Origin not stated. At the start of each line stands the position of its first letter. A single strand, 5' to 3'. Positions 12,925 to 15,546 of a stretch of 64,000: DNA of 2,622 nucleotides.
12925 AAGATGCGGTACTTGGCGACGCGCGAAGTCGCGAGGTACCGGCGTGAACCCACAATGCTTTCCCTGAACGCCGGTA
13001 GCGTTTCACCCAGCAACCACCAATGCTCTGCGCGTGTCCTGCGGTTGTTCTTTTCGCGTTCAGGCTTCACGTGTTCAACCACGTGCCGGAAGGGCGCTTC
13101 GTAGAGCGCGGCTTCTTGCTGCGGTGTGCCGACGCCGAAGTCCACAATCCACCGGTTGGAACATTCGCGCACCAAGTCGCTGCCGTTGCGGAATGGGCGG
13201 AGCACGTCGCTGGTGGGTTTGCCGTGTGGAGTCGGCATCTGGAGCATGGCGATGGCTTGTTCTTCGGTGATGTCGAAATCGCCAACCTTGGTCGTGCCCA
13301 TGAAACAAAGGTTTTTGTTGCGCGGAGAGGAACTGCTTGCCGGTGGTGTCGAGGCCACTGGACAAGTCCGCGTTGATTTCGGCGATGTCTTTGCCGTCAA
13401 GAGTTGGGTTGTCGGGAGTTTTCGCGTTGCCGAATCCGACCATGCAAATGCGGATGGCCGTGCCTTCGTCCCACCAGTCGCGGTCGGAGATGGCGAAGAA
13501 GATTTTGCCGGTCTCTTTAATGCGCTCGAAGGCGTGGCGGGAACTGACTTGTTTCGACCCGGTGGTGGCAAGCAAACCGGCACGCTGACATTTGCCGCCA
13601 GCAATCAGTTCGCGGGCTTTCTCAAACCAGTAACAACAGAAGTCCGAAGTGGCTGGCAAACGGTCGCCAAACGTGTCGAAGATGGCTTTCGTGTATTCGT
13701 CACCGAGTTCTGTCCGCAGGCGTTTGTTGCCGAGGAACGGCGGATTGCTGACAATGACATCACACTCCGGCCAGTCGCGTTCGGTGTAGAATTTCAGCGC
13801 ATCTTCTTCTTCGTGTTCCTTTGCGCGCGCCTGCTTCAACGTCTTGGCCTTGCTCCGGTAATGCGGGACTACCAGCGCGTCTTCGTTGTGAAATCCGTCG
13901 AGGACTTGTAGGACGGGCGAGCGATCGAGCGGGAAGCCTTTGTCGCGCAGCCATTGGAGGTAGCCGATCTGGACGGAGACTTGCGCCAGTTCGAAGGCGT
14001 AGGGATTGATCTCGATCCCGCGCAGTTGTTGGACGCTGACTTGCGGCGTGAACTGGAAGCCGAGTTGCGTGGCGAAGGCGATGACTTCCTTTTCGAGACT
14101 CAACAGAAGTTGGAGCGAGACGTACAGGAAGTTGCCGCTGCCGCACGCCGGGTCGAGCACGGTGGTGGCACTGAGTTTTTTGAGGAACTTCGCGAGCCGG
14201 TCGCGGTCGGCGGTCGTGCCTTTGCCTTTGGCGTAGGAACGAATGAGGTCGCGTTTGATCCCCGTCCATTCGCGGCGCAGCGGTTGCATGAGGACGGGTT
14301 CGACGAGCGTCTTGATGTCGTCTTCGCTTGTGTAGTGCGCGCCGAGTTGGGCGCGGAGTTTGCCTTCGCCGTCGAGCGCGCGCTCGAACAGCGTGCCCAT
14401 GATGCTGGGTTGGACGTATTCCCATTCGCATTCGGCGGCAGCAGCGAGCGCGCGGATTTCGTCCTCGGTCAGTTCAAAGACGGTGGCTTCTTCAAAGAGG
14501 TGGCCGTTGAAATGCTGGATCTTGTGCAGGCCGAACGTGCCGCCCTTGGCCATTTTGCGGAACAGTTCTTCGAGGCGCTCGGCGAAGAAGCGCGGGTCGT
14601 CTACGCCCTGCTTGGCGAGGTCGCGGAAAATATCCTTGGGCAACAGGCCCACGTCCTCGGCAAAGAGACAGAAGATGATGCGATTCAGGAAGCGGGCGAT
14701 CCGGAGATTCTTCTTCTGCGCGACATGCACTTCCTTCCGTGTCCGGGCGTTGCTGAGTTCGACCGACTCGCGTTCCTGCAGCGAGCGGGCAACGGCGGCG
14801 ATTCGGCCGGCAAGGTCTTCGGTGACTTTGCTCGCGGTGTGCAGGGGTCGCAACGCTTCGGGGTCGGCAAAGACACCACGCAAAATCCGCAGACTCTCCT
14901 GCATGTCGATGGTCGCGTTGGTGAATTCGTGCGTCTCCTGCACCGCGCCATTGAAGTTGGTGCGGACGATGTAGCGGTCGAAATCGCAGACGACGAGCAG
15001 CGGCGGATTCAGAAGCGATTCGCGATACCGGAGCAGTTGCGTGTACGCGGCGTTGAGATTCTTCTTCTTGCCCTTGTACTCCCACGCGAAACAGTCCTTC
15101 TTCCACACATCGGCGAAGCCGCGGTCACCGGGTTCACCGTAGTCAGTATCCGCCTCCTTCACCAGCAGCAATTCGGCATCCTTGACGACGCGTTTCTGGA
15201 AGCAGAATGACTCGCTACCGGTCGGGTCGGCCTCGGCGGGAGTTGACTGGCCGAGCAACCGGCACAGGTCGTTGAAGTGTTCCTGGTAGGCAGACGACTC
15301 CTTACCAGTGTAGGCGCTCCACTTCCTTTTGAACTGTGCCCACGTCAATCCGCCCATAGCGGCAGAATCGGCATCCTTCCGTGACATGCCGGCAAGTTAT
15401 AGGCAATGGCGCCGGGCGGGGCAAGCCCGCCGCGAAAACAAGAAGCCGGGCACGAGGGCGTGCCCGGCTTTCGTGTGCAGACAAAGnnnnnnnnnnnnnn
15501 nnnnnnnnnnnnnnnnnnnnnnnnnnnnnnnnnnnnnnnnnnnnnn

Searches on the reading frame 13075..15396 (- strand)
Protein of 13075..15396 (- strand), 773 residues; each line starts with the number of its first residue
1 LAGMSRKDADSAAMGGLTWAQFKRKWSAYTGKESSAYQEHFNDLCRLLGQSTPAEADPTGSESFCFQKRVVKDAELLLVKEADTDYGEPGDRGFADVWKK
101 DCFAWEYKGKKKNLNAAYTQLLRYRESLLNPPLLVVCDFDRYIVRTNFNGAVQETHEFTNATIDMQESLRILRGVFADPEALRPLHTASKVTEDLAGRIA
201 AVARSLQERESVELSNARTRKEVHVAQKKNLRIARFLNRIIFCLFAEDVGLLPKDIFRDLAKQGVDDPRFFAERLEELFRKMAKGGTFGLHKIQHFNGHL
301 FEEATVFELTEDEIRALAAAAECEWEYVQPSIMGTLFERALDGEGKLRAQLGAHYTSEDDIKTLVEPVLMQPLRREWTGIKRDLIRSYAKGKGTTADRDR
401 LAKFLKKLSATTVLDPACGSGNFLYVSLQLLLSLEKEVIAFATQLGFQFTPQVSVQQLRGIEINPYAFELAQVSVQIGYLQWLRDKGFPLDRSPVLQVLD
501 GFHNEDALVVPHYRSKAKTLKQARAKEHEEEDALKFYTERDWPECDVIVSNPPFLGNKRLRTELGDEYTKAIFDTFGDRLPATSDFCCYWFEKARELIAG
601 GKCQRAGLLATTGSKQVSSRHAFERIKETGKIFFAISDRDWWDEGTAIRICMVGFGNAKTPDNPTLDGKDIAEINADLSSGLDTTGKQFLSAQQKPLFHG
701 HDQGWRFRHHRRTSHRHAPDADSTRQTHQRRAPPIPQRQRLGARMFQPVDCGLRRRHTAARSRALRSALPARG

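Call 17: search_protein_families(library=pfam, proteins=[window:13075-15396:-], max_evalue=0.001)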
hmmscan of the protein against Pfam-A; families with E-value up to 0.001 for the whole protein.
window:13075-15396:- (773 aa): 4 families
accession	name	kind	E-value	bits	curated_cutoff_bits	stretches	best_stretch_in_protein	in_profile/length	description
PF20473.4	MmeI_Mtase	-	7.9e-25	87.9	27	1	397-656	7-249/259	MmeI, DNA-methyltransferase domain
PF20465.4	MmeI_hel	-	6.4e-13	49.7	27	1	233-301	3-75/75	MmeI, helicase spacer domain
PF20464.3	MmeI_N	-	2.1e-10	41.6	27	1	20-208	4-180/181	MmeI, N-terminal domain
PF07669.17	Eco57I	-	2e-06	28.4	25.3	1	457-599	2-125/171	Eco57I restriction-modification methylase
